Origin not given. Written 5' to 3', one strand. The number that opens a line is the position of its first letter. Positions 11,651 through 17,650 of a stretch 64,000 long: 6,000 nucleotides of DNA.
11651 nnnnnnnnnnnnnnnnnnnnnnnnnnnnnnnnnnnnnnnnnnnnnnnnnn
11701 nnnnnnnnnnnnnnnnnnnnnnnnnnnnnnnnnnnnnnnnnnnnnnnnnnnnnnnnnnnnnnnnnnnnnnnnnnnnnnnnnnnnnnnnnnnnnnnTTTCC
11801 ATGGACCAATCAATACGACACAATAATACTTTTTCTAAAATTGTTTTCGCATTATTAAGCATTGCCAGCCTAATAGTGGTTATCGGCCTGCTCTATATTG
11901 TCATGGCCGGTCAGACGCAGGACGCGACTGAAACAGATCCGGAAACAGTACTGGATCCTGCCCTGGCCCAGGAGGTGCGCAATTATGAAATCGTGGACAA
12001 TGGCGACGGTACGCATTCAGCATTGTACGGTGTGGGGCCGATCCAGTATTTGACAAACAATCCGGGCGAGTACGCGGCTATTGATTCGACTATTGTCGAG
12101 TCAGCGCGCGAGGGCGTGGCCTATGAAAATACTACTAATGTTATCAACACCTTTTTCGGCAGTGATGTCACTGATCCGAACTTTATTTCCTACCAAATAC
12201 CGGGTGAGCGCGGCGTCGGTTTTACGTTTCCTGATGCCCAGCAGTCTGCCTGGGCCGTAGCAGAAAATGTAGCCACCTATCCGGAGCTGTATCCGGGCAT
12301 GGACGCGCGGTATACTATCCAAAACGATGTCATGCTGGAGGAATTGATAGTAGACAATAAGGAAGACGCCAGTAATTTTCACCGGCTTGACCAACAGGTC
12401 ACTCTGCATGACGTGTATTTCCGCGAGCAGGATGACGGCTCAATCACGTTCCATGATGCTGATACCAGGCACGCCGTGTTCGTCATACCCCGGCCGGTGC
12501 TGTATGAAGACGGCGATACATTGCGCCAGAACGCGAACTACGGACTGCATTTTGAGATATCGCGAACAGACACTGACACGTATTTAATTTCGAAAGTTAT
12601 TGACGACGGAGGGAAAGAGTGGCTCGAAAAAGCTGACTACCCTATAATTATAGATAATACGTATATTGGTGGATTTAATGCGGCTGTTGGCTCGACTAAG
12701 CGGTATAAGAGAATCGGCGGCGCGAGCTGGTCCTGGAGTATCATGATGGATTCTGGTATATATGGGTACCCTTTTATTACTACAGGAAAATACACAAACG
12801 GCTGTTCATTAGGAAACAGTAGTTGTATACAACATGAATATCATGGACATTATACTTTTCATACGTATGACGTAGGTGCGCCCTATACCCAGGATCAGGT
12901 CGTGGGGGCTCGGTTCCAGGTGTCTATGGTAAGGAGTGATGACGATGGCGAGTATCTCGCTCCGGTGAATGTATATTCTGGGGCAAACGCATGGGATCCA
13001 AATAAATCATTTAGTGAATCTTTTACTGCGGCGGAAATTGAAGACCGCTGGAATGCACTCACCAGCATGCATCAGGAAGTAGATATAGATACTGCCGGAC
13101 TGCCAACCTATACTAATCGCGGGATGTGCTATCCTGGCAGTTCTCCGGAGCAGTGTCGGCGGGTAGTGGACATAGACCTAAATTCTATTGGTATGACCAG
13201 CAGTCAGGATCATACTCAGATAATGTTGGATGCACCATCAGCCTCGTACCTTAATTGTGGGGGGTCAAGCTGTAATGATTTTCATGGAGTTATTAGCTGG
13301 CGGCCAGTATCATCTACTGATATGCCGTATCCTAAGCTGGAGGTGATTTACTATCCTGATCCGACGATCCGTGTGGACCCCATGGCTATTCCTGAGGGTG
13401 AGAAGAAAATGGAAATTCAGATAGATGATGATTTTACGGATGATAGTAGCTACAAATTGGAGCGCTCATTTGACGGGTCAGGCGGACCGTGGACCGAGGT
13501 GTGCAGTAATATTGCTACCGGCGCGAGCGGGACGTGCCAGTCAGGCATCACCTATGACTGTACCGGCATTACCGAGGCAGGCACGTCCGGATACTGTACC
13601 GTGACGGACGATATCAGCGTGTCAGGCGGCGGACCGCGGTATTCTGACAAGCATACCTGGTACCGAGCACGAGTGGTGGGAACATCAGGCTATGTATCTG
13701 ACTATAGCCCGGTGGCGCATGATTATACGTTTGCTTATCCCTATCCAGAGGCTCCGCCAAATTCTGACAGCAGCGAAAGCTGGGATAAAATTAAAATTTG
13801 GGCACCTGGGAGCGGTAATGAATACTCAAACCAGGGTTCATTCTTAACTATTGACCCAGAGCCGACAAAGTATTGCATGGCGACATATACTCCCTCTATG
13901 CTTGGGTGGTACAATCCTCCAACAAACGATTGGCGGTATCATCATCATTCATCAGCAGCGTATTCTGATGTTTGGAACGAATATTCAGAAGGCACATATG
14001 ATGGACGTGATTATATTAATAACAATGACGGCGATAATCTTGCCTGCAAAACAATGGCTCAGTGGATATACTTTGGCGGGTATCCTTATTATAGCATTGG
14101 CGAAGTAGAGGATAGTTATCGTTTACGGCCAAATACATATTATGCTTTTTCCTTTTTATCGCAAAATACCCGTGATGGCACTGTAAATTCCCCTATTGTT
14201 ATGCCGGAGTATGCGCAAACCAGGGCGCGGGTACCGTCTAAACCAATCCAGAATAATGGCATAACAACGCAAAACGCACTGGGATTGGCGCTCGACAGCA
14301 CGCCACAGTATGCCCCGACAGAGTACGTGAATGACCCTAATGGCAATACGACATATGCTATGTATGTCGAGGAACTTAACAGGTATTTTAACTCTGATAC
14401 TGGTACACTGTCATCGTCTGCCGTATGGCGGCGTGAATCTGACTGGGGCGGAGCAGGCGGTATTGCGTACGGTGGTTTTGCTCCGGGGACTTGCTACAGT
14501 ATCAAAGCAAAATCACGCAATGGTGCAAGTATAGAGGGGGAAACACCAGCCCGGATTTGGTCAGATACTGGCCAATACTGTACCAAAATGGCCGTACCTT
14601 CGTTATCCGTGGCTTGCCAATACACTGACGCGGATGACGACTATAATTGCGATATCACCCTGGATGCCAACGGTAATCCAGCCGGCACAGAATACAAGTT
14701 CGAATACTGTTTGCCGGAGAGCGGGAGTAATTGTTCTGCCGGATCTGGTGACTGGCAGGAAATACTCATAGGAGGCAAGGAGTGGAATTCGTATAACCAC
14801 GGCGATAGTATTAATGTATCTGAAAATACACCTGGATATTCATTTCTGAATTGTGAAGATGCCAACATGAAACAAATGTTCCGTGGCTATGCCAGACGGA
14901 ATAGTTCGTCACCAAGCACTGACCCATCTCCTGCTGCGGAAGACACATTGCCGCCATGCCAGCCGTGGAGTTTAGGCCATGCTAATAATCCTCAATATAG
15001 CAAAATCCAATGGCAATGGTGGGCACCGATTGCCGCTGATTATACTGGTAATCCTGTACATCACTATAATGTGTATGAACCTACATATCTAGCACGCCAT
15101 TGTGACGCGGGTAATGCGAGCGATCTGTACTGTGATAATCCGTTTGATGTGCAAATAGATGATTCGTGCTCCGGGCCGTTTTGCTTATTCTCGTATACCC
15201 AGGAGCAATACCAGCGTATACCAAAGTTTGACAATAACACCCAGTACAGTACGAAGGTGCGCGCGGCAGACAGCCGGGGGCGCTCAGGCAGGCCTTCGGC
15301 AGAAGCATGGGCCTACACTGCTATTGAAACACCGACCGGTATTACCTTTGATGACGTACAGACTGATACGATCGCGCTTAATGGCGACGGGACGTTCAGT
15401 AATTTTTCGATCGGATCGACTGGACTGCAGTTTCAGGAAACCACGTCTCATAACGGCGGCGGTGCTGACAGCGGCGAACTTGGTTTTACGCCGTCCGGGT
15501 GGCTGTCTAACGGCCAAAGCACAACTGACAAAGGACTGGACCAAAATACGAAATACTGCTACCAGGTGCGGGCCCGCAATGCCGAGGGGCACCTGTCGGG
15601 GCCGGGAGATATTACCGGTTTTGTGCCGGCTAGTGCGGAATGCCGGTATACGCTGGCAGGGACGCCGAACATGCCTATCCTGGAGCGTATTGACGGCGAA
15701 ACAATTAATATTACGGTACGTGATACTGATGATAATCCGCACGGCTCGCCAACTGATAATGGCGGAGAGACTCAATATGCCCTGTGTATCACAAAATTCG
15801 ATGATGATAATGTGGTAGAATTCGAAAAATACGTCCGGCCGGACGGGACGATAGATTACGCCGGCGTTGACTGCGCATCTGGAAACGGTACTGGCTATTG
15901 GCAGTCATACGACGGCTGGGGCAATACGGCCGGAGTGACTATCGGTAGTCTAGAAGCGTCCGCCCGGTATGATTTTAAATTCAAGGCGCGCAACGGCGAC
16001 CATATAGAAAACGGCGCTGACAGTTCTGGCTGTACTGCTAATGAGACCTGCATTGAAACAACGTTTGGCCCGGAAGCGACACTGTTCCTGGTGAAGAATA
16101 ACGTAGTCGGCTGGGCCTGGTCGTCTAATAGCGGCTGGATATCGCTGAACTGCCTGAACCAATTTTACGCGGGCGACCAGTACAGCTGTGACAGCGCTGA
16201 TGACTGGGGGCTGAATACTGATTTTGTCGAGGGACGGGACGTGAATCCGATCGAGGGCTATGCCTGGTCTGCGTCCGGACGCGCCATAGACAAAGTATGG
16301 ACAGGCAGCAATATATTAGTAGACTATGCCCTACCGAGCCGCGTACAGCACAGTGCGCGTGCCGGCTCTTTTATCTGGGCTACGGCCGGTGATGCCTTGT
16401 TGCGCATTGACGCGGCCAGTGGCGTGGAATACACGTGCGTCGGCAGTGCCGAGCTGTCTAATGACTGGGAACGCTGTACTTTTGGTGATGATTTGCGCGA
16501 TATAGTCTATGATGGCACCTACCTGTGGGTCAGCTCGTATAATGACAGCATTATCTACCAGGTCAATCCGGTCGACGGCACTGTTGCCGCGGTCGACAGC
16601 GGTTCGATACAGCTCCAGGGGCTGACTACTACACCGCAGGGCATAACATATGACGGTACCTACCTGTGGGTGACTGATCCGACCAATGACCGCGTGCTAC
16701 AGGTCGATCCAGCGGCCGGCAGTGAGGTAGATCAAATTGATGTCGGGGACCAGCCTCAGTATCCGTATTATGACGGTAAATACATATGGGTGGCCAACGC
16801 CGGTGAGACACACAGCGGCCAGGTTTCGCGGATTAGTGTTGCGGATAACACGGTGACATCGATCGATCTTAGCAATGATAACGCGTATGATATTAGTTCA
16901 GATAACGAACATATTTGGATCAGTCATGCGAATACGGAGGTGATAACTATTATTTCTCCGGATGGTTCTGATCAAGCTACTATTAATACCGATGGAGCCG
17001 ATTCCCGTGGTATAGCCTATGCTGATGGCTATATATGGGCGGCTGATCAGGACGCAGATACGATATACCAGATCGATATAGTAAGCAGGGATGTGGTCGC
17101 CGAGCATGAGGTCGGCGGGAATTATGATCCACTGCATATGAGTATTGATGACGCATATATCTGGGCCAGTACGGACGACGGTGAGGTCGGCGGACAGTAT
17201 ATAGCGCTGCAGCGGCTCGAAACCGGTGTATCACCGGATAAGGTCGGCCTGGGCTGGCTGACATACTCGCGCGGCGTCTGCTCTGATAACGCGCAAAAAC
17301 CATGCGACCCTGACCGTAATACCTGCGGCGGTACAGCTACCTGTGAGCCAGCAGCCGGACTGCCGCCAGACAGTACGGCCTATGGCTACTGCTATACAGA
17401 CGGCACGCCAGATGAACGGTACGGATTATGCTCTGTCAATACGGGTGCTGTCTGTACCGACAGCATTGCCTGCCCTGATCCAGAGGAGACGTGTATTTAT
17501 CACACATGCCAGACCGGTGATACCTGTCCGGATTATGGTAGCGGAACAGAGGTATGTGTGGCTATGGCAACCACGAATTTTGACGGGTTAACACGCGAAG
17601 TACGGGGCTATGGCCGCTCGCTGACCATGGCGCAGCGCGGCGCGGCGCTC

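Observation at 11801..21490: Single ~3229-aa mosaic membrane-anchored protein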

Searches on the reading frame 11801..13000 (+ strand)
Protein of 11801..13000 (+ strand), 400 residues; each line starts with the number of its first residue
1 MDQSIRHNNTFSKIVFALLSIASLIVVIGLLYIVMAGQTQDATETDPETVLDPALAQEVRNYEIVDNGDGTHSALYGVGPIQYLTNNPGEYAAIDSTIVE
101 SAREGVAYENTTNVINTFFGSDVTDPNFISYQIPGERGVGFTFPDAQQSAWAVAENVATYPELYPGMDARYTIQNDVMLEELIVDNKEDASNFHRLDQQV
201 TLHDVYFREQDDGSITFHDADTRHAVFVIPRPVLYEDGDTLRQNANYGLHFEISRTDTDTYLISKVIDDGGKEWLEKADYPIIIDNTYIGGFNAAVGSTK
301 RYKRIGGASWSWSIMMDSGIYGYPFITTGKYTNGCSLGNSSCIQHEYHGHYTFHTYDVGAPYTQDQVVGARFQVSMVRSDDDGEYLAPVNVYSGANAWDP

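Call 110: search_protein_families(library=pfam, proteins=[window:11801-13000:+], max_evalue=0.1)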
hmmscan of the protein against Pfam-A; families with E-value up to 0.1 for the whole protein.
window:11801-13000:+ (400 aa): 1 family
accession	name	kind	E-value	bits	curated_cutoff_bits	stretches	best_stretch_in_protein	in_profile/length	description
PF11297.13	DUF3098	-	0.065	13.2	25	0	11-43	2-32/67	Protein of unknown function (DUF3098)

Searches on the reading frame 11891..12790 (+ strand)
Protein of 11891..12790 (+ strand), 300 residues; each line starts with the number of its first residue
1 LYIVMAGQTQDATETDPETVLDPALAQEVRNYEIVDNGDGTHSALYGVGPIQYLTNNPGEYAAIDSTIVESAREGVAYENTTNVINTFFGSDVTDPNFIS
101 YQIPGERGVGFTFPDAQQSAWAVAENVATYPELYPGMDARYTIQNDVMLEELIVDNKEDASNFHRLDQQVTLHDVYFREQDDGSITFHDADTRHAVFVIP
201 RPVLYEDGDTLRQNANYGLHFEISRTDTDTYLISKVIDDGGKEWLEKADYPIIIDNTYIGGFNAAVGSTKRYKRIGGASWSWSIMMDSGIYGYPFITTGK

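Call 91: search_solved_structures(query=A6, max_evalue=10, show_alignments=2)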
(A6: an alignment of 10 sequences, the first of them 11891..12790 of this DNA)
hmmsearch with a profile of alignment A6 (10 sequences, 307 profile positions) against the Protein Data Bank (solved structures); distinct sequences matched with E-value up to 10: 4.
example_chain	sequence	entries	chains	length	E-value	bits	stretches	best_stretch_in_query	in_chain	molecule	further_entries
3rjl_A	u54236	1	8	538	0.085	15.1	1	227-280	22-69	1-pyrroline-5-carboxylate dehydrogenase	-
2hjs_A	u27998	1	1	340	0.31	13.2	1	225-282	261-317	USG-1 protein homolog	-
6tu5_CCC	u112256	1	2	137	0.61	12.3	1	237-288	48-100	Polymerase basic protein 2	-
7z4o_CCC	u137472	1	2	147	0.72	12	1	237-288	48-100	Polymerase basic protein 2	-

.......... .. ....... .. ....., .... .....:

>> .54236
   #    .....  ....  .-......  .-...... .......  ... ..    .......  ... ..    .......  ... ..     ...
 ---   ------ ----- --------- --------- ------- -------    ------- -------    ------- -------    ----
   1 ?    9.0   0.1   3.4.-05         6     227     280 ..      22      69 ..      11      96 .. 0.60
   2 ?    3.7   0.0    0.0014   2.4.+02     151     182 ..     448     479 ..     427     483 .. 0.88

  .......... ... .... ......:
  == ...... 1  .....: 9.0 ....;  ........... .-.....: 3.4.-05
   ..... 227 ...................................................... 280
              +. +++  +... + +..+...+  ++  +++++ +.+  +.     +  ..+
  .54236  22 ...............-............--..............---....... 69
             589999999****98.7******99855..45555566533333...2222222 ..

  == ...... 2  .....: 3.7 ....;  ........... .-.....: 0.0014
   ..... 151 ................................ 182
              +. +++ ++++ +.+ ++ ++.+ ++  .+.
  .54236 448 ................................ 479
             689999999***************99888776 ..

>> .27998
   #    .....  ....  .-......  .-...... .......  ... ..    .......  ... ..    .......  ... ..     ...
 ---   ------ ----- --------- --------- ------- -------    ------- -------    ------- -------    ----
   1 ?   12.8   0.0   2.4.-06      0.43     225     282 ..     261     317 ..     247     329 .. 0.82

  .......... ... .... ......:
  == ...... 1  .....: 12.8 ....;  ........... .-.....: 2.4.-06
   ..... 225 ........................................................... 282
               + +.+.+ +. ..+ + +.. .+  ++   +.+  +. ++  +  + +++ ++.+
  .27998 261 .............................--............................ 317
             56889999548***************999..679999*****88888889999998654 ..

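Call 92: search_protein_families(library=pfam, alignment_id=A6, max_evalue=1)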
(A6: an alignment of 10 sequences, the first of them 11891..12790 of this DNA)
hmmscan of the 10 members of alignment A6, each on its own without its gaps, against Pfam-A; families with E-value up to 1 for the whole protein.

A. member 1, window:11891-12790:+ (300 aa): 1 family
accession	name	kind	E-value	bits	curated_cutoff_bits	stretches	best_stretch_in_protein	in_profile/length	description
PF21425.3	DTP-pb9_A-dom_N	-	0.16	12.5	27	0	22-75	24-74/84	Distal tail protein pb9, A domain, N-terminal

B. families by the number of members that match (of 10 scanned): 3 families
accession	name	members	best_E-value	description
PF25778.1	DUF7948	5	0.0001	Domain of unknown function (DUF7948)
PF08455.15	SNF2_assoc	1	0.068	Bacterial SNF2 helicase associated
PF21425.3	DTP-pb9_A-dom_N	1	0.16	Distal tail protein pb9, A domain, N-terminal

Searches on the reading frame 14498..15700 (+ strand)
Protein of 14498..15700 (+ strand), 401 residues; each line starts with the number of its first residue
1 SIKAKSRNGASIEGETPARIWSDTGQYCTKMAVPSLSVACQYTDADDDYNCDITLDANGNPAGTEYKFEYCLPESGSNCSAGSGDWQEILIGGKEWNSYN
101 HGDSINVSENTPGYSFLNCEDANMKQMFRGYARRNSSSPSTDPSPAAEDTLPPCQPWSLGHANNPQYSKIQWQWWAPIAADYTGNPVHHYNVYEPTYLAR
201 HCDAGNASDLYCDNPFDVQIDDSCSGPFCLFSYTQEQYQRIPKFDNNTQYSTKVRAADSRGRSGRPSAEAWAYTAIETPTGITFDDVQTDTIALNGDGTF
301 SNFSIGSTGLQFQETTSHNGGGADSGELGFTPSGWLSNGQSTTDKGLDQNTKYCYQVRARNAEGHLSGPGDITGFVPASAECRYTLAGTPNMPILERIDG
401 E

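Call 110: search_protein_families(library=pfam, proteins=[window:14498-15700:+], max_evalue=0.1)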
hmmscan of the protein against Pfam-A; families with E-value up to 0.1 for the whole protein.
window:14498-15700:+ (401 aa): 4 families
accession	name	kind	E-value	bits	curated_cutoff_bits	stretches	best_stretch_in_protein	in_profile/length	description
PF00041.27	fn3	-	7.8e-06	26.5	25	1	278-366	2-77/84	Fibronectin type III domain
PF25788.1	Ig_Rha78A_N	-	0.0066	17.1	27.4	0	240-275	68-102/105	Rha78A-like, N-terminal immunoglobulin domain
PF24547.1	DUF7601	-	0.026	15.5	27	0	38-114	9-89/116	Domain of unknown function (DUF7601)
PF16656.11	Pur_ac_phosph_N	-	0.07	14.1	30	0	337-362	58-83/93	Purple acid Phosphatase, N-terminal domain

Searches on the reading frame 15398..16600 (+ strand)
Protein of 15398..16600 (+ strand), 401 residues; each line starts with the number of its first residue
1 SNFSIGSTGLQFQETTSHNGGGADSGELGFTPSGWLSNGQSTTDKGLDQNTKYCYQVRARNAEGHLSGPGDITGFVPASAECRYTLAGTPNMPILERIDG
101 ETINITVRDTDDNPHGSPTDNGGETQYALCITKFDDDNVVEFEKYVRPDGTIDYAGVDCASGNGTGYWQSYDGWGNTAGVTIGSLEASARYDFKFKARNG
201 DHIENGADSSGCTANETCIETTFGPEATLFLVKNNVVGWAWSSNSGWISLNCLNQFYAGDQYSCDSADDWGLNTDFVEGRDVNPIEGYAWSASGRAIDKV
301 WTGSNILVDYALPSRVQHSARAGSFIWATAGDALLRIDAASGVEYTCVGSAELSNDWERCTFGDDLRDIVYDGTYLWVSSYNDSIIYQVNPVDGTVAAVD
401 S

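Call 110: search_protein_families(library=pfam, proteins=[window:15398-16600:+], max_evalue=0.1)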
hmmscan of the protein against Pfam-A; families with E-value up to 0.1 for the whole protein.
window:15398-16600:+ (401 aa): 5 families
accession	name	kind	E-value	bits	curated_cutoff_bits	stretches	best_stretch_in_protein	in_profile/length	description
PF00041.27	fn3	-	0.0014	19.3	25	0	41-66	50-77/84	Fibronectin type III domain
PF16656.11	Pur_ac_phosph_N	-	0.0038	18.2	30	0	41-62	62-83/93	Purple acid Phosphatase, N-terminal domain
PF21605.3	CRLF2-like_D2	-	0.012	16.1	27.3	0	41-63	51-73/94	Cytokine receptor-like factor 2-like, D2 domain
PF21959.2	DUF6923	-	0.016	15.4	27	0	364-399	132-167/234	Repeat of unknown function (DUF6923)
PF20055.5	DUF6454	-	0.085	12.3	22.3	0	369-393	102-131/292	Family of unknown function (DUF6454)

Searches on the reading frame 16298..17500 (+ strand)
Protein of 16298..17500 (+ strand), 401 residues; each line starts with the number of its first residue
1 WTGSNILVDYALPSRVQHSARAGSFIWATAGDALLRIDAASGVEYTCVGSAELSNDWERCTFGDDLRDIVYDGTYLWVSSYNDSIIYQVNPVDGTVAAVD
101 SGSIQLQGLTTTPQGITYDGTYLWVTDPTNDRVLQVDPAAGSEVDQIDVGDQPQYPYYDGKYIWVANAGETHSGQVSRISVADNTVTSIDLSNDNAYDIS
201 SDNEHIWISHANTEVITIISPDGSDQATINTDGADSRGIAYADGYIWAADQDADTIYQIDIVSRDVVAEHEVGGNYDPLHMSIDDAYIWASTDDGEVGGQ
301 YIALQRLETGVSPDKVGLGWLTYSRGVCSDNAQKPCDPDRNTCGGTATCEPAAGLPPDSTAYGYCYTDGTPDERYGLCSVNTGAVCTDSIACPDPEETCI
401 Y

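Call 110: search_protein_families(library=pfam, proteins=[window:16298-17500:+], max_evalue=0.1)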
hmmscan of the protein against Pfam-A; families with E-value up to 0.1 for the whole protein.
window:16298-17500:+ (401 aa): 2 families
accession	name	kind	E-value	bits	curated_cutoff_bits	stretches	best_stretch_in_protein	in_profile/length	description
PF21959.2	DUF6923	-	6.6e-10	39.6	27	2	25-153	48-173/234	Repeat of unknown function (DUF6923)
PF22323.1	Aq_1974-like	-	0.042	14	27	0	69-88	27-46/64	Uncharacterised protein aq_1974-like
